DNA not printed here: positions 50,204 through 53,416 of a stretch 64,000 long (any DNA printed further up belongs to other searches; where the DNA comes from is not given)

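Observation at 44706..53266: Compact five-gene glycan-modification locus: FAD oxidase, Wzx flippase, CapK/F390-synthetase-like ligase, GNAT-MTase fusion, and GT2-GT-C fusion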

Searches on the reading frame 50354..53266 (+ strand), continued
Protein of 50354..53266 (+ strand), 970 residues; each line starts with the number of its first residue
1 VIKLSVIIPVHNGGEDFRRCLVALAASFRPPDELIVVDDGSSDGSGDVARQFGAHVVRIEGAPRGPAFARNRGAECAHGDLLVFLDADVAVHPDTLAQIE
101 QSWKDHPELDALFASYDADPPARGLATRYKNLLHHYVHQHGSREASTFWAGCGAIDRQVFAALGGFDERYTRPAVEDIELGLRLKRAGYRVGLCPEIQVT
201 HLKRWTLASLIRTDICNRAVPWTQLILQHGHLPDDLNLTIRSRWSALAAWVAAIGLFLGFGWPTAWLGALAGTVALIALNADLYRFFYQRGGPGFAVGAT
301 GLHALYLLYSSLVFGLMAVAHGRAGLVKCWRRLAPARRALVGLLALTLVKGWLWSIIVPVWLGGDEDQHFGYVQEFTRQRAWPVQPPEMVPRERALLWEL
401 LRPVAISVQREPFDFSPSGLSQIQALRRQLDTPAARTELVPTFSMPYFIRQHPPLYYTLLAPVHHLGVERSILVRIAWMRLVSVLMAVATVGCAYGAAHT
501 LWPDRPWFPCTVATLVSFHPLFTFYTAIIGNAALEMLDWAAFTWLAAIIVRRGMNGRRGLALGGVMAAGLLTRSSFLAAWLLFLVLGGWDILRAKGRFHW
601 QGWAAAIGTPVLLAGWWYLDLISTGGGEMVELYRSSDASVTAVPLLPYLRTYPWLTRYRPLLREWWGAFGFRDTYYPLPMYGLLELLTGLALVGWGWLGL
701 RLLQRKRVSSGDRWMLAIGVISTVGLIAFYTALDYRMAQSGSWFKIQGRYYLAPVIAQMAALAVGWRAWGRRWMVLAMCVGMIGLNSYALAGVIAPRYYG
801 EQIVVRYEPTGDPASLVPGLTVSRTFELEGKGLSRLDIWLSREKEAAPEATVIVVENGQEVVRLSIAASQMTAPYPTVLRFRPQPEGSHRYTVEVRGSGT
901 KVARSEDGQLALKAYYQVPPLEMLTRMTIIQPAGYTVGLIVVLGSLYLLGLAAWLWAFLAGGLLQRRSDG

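Call 101: search_protein_families(library=ncbifam, proteins=[L089:5329-6528:+, L086:8756-9964:+], max_evalue=1e-10)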
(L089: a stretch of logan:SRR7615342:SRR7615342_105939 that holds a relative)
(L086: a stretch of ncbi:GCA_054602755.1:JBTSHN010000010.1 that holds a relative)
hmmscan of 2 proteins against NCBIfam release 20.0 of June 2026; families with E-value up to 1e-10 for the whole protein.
L089:5329-6528:+ (399 aa): 6 families
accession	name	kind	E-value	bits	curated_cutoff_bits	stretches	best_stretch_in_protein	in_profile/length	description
NF041398.1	GluDhGdhB_Halo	equivalog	1.6e-46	159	620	1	20-306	53-347/410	glutamate dehydrogenase GdhB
NF040817.1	GdhA_Arch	equivalog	2.7e-46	158.6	750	1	20-305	56-354/419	glutamate dehydrogenase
NF035922.1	Trp_DH_ScyB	equivalog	4.7e-25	88.3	600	1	13-355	19-342/346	tryptophan dehydrogenase ScyB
NF006929.0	PRK09414.1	equivalog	3.1e-23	82.5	536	1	28-307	87-382/445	NADP-specific glutamate dehydrogenase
NF010633.0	PRK14030.1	subfamily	1.3e-16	60.7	743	1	19-307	74-382/445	glutamate dehydrogenase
NF010634.0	PRK14031.1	equivalog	3.7e-14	52.1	822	1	19-306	74-380/444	NADP-specific glutamate dehydrogenase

L086:8756-9964:+ (402 aa): 6 families
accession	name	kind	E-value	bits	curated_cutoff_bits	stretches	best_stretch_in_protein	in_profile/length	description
NF040817.1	GdhA_Arch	equivalog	4.6e-40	138.1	750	1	27-303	60-349/419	glutamate dehydrogenase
NF041398.1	GluDhGdhB_Halo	equivalog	1.8e-38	132.5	620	1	24-304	54-342/410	glutamate dehydrogenase GdhB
NF006929.0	PRK09414.1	equivalog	1.7e-19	70.1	536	1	35-303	91-375/445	NADP-specific glutamate dehydrogenase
NF035922.1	Trp_DH_ScyB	equivalog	4.3e-19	68.7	600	0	10-188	13-191/346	tryptophan dehydrogenase ScyB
NF010633.0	PRK14030.1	subfamily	9.7e-13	48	743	1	34-303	86-375/445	glutamate dehydrogenase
NF010634.0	PRK14031.1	equivalog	6.2e-11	41.4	822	0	33-303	85-374/444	NADP-specific glutamate dehydrogenase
